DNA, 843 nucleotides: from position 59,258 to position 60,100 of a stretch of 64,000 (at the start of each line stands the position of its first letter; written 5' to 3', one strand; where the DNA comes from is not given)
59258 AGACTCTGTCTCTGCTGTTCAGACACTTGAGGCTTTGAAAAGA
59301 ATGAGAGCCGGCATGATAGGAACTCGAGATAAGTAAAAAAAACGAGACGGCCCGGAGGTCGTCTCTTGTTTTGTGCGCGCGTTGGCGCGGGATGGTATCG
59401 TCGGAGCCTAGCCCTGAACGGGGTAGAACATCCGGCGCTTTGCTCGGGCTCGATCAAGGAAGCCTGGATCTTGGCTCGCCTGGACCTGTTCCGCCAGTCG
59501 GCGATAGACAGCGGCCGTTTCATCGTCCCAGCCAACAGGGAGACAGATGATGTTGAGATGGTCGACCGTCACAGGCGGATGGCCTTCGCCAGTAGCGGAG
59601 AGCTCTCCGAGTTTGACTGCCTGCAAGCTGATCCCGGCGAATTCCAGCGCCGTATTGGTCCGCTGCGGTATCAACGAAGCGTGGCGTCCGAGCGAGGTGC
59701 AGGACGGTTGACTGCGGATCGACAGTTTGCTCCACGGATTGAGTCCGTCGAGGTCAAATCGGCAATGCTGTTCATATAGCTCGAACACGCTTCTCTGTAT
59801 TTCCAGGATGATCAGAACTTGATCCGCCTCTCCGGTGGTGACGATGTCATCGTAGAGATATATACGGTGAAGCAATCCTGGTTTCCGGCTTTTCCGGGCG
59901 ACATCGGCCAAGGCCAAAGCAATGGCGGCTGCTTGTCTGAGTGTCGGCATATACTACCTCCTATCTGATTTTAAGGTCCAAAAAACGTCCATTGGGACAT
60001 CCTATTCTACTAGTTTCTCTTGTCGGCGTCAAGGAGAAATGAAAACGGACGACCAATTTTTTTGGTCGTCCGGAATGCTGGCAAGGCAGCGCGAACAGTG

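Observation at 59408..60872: Tandem pair of paralogous small proteins plus a PRPP-motif protein, each with textbook promoter, RBS and terminator: unannotatable three-gene module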

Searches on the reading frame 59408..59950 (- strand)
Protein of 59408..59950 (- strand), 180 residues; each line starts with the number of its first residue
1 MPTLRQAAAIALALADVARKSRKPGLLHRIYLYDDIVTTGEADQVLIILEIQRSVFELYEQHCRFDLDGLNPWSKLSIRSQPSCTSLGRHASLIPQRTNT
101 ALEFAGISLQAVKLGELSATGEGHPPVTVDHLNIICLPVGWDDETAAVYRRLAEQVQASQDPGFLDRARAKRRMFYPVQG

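Call 3: search_protein_families(library=pfam, proteins=[window:59408-59950:-], max_evalue=1)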
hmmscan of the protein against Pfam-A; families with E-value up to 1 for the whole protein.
window:59408-59950:- (180 aa): 1 family
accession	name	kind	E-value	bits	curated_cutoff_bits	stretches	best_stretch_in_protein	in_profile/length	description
PF24950.1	Fn3_Dep-1_6th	-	0.17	12.5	25.5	1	62-104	62-105/107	Dep-1 sixth Fn3-like domain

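Call 4: search_protein_families(library=ncbifam, proteins=[window:59408-59950:-], max_evalue=1)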
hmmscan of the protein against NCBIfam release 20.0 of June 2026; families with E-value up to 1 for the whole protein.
window:59408-59950:- (180 aa): 0 families

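Call 7: search_protein_families(library=padloc, proteins=[window:59408-59950:-], max_evalue=1)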
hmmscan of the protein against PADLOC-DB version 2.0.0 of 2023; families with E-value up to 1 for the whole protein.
window:59408-59950:- (180 aa): 0 families

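Call 8: search_protein_families(library=phrogs, proteins=[window:59408-59950:-], max_evalue=1)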
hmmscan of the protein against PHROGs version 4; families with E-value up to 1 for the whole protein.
window:59408-59950:- (180 aa): 0 families

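Call 12: find_homologous_proteins(query=window:59408-59950:-, max_evalue=0.01)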
Query window:59408-59950:- (180 aa): 1 proteins with E <= 0.01 among 540 candidates.
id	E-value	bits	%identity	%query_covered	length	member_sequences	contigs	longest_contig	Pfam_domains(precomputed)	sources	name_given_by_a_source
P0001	1.9e-114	397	100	100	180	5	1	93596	-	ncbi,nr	ncbi:MAG: hypothetical protein E6Q06_00475 [Candidatus Moraniibacteriota bacterium]|nr:MAG: hypothet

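Call 13: search_solved_structures(query=window:59408-59950:-, max_evalue=10, show_alignments=2)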
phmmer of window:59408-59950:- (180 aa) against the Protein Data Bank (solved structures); distinct sequences matched with E-value up to 10: 0.

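Call 15: find_encoding_contigs(protein=P0001, flank=10000, max_places=6)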
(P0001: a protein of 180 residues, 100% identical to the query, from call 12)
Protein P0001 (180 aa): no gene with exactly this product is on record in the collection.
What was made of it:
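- Tried and rejected: First look-up of C's contig (call 15): failed.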

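Call 16: list_cluster_members(proteins=[window:59408-59950:-, window:60429-60797:-, window:60101-60427:-, window:60429-60872:-, window:60020-60493:+, window:60381-60875:+, window:60912-61856:+, window:58419-59336:+])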
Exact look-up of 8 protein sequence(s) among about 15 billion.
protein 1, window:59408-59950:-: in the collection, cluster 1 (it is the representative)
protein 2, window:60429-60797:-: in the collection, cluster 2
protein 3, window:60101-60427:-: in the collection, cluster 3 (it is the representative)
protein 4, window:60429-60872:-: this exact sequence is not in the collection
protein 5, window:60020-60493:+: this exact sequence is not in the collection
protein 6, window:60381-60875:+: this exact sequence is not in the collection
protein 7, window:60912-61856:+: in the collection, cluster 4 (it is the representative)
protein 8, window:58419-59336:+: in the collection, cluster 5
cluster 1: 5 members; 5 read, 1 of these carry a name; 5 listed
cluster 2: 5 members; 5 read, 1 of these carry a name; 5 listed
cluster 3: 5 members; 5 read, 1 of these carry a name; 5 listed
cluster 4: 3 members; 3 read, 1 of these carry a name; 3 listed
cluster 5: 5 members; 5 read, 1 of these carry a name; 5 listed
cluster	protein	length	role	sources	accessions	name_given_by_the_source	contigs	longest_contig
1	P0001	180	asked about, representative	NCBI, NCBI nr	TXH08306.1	MAG: hypothetical protein E6Q06_00475 [Candidatus Moraniibacteriota bacterium] | MAG: hypothetical protein E6Q06_00475 [Candidatus Moranbacteria bacterium]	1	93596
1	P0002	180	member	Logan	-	-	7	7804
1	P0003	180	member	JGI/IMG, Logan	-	-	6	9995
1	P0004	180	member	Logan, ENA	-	-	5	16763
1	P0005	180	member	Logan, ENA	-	-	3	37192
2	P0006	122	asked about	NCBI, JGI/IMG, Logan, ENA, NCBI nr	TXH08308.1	MAG: hypothetical protein E6Q06_00485 [Candidatus Moraniibacteriota bacterium] | MAG: hypothetical protein E6Q06_00485 [Candidatus Moranbacteria bacterium]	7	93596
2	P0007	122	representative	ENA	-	-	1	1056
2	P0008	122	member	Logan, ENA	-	-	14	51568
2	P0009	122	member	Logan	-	-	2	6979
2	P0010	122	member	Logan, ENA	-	-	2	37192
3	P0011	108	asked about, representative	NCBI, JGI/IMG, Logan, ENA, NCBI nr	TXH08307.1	MAG: hypothetical protein E6Q06_00480 [Candidatus Moraniibacteriota bacterium] | MAG: hypothetical protein E6Q06_00480 [Candidatus Moranbacteria bacterium]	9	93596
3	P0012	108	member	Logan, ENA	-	-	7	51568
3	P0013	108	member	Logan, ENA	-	-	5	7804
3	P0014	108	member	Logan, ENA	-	-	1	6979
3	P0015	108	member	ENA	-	-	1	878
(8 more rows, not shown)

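Call 22: find_encoding_contigs(protein=P0008, flank=10000, max_places=8)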
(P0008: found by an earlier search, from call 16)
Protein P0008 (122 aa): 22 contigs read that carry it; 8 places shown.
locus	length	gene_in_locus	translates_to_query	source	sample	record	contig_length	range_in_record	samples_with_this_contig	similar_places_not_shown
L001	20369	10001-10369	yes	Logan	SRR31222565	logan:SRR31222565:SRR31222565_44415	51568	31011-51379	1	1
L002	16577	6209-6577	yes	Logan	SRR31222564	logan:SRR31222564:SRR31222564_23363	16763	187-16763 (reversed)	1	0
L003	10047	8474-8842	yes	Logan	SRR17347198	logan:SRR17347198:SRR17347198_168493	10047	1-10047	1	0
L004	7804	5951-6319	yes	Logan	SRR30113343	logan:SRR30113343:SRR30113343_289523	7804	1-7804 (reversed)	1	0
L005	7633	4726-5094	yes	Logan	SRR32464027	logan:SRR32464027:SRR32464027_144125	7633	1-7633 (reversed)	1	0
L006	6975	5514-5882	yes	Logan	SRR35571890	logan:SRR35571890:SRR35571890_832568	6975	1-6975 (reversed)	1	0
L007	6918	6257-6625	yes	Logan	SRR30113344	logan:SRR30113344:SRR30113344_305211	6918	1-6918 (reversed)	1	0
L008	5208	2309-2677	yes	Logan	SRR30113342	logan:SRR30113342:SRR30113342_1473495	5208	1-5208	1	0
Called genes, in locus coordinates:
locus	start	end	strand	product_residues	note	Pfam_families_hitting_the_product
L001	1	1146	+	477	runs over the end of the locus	PF03435:Sacchrp_dh_NADP, PF16653:Sacchrp_dh_C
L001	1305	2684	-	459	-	-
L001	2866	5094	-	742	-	PF01551:Peptidase_M23 (faint), PF07705:CARDB (faint)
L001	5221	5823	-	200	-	-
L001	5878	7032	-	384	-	PF13439:Glyco_transf_4, PF13579:Glyco_trans_4_4, PF20706:GT4-conflict, PF00534:Glycos_transf_1, PF13692:Glyco_trans_1_4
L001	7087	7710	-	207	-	-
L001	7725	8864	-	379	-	PF13439:Glyco_transf_4, PF00534:Glycos_transf_1, PF13692:Glyco_trans_1_4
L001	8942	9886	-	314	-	PF00413:Peptidase_M10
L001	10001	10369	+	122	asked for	-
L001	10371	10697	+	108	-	-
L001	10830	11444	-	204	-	-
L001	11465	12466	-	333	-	-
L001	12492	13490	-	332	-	PF00106:adh_short (faint), PF01073:3Beta_HSD, PF01370:Epimerase, PF02719:Polysacc_synt_2, PF04321:RmlD_sub_bind, PF07993:NAD_binding_4 (weak), PF08659:KR (weak), PF16363:GDP_Man_Dehyd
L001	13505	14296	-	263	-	PF13489:Methyltransf_23, PF01209:Ubie_methyltran (weak), PF08241:Methyltransf_11, PF08242:Methyltransf_12 (weak), PF13649:Methyltransf_25 (weak), PF13847:Methyltransf_31 (weak)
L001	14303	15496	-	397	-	PF00534:Glycos_transf_1 (weak), PF13692:Glyco_trans_1_4, PF13524:Glyco_trans_1_2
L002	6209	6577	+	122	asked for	-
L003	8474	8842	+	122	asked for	-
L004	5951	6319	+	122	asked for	-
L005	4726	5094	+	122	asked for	-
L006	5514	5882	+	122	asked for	-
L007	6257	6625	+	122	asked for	-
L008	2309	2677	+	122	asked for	-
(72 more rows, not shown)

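Call 26: find_encoding_contigs(protein=P0005, flank=10000, max_places=5)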
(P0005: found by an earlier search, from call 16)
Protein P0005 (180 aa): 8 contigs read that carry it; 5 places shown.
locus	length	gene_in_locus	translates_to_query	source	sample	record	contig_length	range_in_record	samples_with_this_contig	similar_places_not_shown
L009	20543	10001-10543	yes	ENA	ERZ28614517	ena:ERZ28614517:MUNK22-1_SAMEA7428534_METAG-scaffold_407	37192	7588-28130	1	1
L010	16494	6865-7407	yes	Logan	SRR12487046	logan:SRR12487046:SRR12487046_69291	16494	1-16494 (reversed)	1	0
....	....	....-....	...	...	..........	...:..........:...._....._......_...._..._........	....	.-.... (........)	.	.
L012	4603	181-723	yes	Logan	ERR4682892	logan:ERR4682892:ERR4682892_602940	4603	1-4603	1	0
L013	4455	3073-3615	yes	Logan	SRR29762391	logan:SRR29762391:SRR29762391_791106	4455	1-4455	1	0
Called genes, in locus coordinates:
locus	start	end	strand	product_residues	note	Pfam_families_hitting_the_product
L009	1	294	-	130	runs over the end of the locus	PF02675:AdoMet_dc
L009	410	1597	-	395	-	-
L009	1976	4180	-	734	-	PF01551:Peptidase_M23, PF07705:CARDB (faint)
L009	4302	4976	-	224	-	-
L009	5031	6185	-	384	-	PF13439:Glyco_transf_4, PF13579:Glyco_trans_4_4, PF20706:GT4-conflict, PF00534:Glycos_transf_1, PF13692:Glyco_trans_1_4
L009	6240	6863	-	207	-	-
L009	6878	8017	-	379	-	PF13439:Glyco_transf_4, PF00534:Glycos_transf_1, PF13692:Glyco_trans_1_4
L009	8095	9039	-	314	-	PF00413:Peptidase_M10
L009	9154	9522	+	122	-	-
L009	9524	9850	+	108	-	-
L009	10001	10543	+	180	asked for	-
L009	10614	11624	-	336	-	-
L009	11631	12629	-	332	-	PF00106:adh_short (faint), PF01073:3Beta_HSD, PF01370:Epimerase, PF02719:Polysacc_synt_2, PF04321:RmlD_sub_bind, PF07993:NAD_binding_4 (weak), PF08659:KR (weak), PF16363:GDP_Man_Dehyd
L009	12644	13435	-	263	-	PF13489:Methyltransf_23, PF01209:Ubie_methyltran (faint), PF08241:Methyltransf_11, PF08242:Methyltransf_12 (weak), PF13649:Methyltransf_25 (weak)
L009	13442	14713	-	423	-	PF00534:Glycos_transf_1 (faint), PF13692:Glyco_trans_1_4, PF13524:Glyco_trans_1_2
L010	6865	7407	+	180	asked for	-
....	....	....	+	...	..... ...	-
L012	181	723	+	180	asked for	-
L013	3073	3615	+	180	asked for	-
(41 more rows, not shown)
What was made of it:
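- Tried and rejected: Strain loci were obtained through cluster members instead (calls 22, 26).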

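Call 27: search_protein_representatives(protein=window:59408-59950:-)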
Query: 180 residues. Proteins with E-value up to 0.001 (for the whole library): 19; up to 1e-10: 7; up to 1e-30: 1. The best 19 are listed.
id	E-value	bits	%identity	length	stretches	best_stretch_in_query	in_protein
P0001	6.0e-115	397.4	100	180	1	1-180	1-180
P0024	8.2e-28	113.8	44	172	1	1-178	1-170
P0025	3.2e-16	76.0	35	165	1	4-178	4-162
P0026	1.1e-15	74.4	33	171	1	1-178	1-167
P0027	2.3e-13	66.7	34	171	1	21-168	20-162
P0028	3.2e-12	63.0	36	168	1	25-178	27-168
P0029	1.3e-11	61.0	37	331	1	9-177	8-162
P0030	3.4e-10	56.4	33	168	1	25-170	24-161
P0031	1.2e-09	54.6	31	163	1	1-177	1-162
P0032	1.0e-08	51.6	31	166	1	8-177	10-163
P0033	3.2e-08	50.0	44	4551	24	100-129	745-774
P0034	3.5e-07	46.6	31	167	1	21-177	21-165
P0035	8.0e-07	45.4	36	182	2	131-178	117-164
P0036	1.3e-06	44.8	32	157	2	6-64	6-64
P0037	1.3e-06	44.7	30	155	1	14-168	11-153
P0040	3.1e-06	43.5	31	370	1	26-166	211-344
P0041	6.8e-05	39.2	34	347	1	7-166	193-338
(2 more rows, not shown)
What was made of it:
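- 59408..59950 (-): Gene C, 180 aa (E6Q06_00475). Minimal Pol-beta-type nucleotidyltransferase fold with a helical insertion of about 65 residues. Catalytic residues are lost. Exhaustive HMMER search found 17 credible relatives plus one 4551-aa repeat hit, taken as spurious (call 27).
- Call 27: relatives at 27-44% identity, full length.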

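Call 29: search_protein_families(library=pfam, alignment_id=A4, max_evalue=0.1)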
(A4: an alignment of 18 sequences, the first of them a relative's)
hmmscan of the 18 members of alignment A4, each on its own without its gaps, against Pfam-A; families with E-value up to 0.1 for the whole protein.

A. member 1, P0001 (180 aa): 0 families

B. families by the number of members that match (of 18 scanned): 6 families
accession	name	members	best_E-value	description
PF01909.29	NTP_transf_2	7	6.5e-05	Nucleotidyltransferase domain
PF18765.7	Polbeta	6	0.0027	Polymerase beta, Nucleotidyltransferase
PF00300.27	His_Phos_1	3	0.00083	Histidine phosphatase superfamily (branch 1)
PF03472.21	Autoind_bind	1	0.05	Autoinducer binding domain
PF16922.11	SLD5_C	1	0.077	DNA replication complex GINS protein SLD5 C-terminus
PF20692.3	cpSF2-GREB1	1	0.083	Circularly permuted SF2 helicase found in GREB1 proteins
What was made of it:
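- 59408..59950 (-): Pfam NTP_transf_2 or Polbeta hits in 7 and 6 of the 18 aligned members (call 29).
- Call 29: NTP_transf_2 hits in 7 of 18 aligned members and Polbeta hits in 6 of 18.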

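Call 30: find_encoding_contigs(protein=P0024, flank=6000, max_places=4)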
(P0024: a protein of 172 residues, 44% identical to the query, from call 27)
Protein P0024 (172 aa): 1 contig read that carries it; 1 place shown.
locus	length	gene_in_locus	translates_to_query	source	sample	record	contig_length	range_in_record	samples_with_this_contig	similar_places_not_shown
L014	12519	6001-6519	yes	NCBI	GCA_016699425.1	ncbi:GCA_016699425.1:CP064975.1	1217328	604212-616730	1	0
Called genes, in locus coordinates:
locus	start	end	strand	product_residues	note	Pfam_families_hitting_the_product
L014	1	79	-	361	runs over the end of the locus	PF06723:MreB_Mbl, PF00022:Actin (faint), PF00012:HSP70 (weak), PF14450:FtsA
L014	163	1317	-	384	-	PF13439:Glyco_transf_4, PF13579:Glyco_trans_4_4, PF20706:GT4-conflict, PF00534:Glycos_transf_1, PF13692:Glyco_trans_1_4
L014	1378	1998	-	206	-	-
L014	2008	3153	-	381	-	PF13439:Glyco_transf_4, PF00534:Glycos_transf_1, PF13692:Glyco_trans_1_4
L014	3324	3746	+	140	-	-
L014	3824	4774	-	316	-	PF00413:Peptidase_M10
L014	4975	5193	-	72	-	-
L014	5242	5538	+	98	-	-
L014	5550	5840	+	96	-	-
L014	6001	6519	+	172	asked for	-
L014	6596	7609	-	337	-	-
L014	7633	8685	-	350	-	PF01073:3Beta_HSD, PF01370:Epimerase, PF02719:Polysacc_synt_2, PF04321:RmlD_sub_bind, PF16363:GDP_Man_Dehyd, PF07993:NAD_binding_4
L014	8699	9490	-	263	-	PF13489:Methyltransf_23, PF08241:Methyltransf_11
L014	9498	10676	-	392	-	PF13692:Glyco_trans_1_4, PF13524:Glyco_trans_1_2, PF00534:Glycos_transf_1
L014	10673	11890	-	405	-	PF13439:Glyco_transf_4, PF13579:Glyco_trans_4_4, PF00534:Glycos_transf_1, PF13692:Glyco_trans_1_4, PF13524:Glyco_trans_1_2 (weak)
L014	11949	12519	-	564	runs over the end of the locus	PF13644:DKNYY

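Call 34: find_encoding_contigs(protein=P0025, flank=4000, max_places=2)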
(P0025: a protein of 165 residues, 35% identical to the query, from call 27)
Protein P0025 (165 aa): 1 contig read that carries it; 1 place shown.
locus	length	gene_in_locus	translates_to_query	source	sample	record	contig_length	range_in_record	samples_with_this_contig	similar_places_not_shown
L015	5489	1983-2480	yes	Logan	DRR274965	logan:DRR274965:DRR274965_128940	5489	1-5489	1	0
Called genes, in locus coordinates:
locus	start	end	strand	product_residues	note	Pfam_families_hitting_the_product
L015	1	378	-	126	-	?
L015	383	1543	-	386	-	PF13439:Glyco_transf_4, PF00534:Glycos_transf_1, PF13692:Glyco_trans_1_4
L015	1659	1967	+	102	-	-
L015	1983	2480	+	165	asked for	-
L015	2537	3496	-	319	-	PF01073:3Beta_HSD, PF01370:Epimerase, PF02719:Polysacc_synt_2, PF04321:RmlD_sub_bind, PF07993:NAD_binding_4, PF08659:KR (weak), PF16363:GDP_Man_Dehyd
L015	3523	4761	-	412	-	PF13692:Glyco_trans_1_4, PF00534:Glycos_transf_1 (weak), PF13524:Glyco_trans_1_2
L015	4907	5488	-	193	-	?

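Call 35: find_encoding_contigs(protein=P0026, flank=4000, max_places=2)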
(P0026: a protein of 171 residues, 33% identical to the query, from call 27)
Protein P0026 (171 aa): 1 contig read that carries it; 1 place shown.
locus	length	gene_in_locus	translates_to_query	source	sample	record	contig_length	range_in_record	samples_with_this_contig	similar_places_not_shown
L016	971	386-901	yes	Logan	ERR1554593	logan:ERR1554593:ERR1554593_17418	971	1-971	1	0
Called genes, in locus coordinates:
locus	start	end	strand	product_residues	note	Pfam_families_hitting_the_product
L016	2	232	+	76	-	?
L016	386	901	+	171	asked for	-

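Call 36: find_encoding_contigs(protein=P0028, flank=4000, max_places=2)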
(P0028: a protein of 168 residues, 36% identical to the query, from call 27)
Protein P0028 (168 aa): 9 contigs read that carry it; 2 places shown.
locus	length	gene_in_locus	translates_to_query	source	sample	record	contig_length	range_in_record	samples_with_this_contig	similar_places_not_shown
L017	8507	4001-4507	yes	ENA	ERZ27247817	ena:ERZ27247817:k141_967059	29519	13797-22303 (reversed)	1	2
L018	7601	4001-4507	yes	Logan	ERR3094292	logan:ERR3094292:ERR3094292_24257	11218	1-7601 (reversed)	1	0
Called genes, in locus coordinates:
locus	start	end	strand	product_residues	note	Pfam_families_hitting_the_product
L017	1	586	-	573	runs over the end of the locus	PF03717:PBP_dimer, PF00905:Transpeptidase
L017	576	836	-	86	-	-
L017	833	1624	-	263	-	PF04085:MreC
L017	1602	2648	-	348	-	PF06723:MreB_Mbl, PF00022:Actin (faint), PF00012:HSP70, PF11104:PilM_2 (faint), PF14450:FtsA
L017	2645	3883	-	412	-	PF00587:tRNA-synt_2b, PF03129:HGTP_anticodon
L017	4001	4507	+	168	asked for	-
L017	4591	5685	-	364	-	PF02163:Peptidase_M50, PF17820:PDZ_6 (weak)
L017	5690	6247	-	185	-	PF01765:RRF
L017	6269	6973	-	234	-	PF13177:DNA_pol3_delta2 (weak)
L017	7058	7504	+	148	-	-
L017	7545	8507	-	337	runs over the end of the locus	PF00022:Actin, PF06723:MreB_Mbl, PF00012:HSP70, PF14450:FtsA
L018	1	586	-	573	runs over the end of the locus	PF03717:PBP_dimer, PF00905:Transpeptidase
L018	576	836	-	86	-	-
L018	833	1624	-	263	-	PF04085:MreC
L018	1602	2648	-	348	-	PF06723:MreB_Mbl, PF00022:Actin (faint), PF00012:HSP70, PF11104:PilM_2 (faint), PF14450:FtsA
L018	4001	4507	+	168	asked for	-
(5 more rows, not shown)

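Call 42: find_homologous_proteins(query=A5, max_evalue=0.01)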
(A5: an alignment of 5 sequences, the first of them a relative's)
Query A5 (5 sequences) (108 aa, profile of the alignment): 16 proteins with E <= 0.01 among 1489 candidates.
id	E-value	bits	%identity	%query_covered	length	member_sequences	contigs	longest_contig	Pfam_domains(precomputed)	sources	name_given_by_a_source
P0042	1.1e-36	143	34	87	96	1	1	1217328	-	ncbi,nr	ncbi:MAG: hypothetical protein IPJ68_03080 [Candidatus Moraniibacteriota bacterium]|nr:MAG: hypothet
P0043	4.2e-35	138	41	91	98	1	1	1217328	-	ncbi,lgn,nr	ncbi:MAG: hypothetical protein IPJ68_03075 [Candidatus Moraniibacteriota bacterium]|nr:MAG: hypothet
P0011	5.3e-34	134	100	100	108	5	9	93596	-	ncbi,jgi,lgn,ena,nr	ncbi:MAG: hypothetical protein E6Q06_00480 [Candidatus Moraniibacteriota bacterium]|nr:MAG: hypothet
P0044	2.1e-29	119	35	19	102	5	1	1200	-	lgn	-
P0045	2.2e-27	113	32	83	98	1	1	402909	-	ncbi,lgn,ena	-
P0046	6.1e-25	105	-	-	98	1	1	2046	-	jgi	jgi:hypothetical protein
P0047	3.9e-20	90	33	58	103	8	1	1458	-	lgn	-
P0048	3.7e-19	86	33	87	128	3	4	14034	-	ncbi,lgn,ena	-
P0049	6.1e-19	86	30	59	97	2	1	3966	-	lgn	-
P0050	1.6e-18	84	32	87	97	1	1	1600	-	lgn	-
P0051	4.9e-17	80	31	56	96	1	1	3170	-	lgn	-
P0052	1.0e-15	75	29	58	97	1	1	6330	-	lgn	-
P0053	2.5e-15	74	41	25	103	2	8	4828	-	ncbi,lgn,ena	-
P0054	3.6e-15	74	32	58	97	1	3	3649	-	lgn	-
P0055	1.5e-13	69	-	-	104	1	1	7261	-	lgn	-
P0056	5.8e-3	35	26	77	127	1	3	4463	-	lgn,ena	-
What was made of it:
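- Checked: However, C and B do have distant relatives (calls 27, 42).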
